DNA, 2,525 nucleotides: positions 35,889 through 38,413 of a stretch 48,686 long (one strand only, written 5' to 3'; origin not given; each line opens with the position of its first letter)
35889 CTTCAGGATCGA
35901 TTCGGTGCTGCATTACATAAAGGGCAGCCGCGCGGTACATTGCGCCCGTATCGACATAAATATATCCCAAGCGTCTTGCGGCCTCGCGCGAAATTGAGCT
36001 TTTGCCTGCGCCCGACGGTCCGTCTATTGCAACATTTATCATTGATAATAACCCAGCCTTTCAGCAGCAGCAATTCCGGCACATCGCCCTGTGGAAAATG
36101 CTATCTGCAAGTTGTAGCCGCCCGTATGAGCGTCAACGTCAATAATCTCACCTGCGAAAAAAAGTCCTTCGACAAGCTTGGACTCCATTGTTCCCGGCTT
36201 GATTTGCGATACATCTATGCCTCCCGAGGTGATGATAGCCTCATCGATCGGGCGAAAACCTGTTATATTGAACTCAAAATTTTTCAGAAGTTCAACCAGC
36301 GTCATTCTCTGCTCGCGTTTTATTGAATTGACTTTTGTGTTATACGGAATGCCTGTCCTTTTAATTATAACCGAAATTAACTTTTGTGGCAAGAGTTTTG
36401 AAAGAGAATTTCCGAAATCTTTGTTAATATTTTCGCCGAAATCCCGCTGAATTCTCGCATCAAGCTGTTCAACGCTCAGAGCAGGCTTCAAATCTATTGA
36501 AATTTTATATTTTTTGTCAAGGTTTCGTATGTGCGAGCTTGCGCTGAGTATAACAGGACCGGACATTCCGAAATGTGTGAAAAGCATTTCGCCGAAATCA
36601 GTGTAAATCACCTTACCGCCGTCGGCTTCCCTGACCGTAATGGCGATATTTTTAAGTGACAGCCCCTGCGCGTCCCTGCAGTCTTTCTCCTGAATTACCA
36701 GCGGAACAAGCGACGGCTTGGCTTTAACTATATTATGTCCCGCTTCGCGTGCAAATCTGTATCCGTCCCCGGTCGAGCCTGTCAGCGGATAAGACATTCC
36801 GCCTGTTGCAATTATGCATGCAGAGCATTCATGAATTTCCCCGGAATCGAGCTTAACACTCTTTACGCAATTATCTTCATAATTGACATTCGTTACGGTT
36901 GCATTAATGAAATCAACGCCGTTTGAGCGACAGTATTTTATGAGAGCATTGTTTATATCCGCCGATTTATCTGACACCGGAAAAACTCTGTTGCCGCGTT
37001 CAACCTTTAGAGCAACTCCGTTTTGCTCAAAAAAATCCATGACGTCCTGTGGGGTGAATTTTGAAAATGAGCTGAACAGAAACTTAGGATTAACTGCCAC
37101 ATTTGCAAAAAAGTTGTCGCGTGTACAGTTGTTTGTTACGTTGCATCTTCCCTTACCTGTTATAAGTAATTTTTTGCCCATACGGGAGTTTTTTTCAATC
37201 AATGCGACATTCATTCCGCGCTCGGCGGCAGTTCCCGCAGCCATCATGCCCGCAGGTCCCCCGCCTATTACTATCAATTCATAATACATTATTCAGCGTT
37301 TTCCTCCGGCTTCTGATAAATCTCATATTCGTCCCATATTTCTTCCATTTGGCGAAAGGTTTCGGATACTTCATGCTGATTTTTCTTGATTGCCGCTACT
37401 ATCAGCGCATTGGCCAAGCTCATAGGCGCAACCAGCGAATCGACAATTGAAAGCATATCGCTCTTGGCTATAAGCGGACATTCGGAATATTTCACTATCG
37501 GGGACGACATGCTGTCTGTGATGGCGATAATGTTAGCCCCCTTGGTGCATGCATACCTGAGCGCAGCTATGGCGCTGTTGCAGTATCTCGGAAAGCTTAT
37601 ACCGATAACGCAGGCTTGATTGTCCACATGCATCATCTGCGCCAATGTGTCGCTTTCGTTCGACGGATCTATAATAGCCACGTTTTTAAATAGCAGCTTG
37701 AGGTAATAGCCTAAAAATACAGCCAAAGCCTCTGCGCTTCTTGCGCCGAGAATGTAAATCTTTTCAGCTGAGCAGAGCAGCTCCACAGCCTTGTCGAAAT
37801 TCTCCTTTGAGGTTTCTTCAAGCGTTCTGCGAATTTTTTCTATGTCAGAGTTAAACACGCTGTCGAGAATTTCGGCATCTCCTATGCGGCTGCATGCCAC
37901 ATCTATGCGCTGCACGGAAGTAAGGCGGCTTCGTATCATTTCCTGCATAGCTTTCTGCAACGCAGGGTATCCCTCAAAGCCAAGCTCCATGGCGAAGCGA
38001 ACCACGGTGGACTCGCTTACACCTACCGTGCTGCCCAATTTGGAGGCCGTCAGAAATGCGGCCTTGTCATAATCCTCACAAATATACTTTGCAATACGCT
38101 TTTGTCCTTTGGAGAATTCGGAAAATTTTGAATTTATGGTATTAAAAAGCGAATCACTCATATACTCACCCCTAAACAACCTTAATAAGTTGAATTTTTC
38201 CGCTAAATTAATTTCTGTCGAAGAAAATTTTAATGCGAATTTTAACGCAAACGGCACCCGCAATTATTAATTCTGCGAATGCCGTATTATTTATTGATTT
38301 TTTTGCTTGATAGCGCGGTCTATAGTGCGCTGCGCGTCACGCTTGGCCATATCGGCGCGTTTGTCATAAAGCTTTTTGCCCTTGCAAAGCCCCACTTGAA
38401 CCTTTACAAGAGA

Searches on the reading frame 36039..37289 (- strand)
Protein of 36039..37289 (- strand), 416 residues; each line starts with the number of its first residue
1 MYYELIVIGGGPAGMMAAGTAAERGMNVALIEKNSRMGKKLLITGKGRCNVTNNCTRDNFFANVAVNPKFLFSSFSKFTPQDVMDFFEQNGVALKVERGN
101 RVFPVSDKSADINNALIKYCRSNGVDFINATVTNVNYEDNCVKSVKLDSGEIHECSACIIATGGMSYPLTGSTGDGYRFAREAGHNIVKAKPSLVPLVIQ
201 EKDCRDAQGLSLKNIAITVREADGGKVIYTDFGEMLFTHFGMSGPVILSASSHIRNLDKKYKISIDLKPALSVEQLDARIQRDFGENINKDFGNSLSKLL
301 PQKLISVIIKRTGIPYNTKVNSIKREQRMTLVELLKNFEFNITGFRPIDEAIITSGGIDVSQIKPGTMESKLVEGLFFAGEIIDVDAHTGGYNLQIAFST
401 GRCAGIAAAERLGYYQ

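Call 64: search_protein_families(library=pfam, proteins=[window:36039-37289:-], max_evalue=0.00001)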
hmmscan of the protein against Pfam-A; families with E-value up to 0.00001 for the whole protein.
window:36039-37289:- (416 aa): 11 families
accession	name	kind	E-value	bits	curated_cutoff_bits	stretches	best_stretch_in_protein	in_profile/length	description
PF03486.20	HI0933_like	-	3.4e-86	289.1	50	1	4-405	2-242/244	HI0933-like protein Rossmann domain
PF22780.1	HI0933_like_1st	-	7.4e-42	143.4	27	1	191-353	1-165/165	HI0933-like protein barrel and H2TH domain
PF01134.28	GIDA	-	2.3e-15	57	22.1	0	5-35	2-32/391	Glucose inhibited division protein A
PF07992.20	Pyr_redox_2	-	7.5e-12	45.7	26.1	1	4-37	2-31/291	Pyridine nucleotide-disulphide oxidoreductase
PF01266.30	DAO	-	3e-11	43.9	27.9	0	5-38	2-35/353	FAD dependent oxidoreductase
PF00890.30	FAD_binding_2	-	4.1e-11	43.2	20.4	1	5-40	2-37/414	FAD binding domain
PF12831.13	FAD_oxidored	-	1.8e-09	37.8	27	1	5-157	2-137/416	FAD dependent oxidoreductase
PF00070.33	Pyr_redox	-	2.8e-08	34.6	22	0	5-39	2-36/82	Pyridine nucleotide-disulphide oxidoreductase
PF05834.18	Lycopene_cycl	-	2.6e-07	30.5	23.4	0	109-166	86-143/380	Lycopene cyclase protein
PF13738.12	Pyr_redox_3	-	4.7e-07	29.8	30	0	6-38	1-33/305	Pyridine nucleotide-disulphide oxidoreductase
PF13450.12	NAD_binding_8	-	9.6e-06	26.2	21.9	0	7-38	1-32/68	NAD(P)-binding Rossmann-like domain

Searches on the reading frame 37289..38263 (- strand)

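Call 64: search_protein_families(library=pfam, proteins=[window:37289-38263:-], max_evalue=0.00001)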
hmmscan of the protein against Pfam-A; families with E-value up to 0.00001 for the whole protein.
window:37289-38263:- (324 aa): 2 families
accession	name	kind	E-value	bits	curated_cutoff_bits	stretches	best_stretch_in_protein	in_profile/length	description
PF01380.27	SIS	-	2.6e-20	73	25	1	163-290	2-131/131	SIS domain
PF01418.23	HTH_6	-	1.2e-14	54.5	28.3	1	40-108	4-72/77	Helix-turn-helix domain, rpiR family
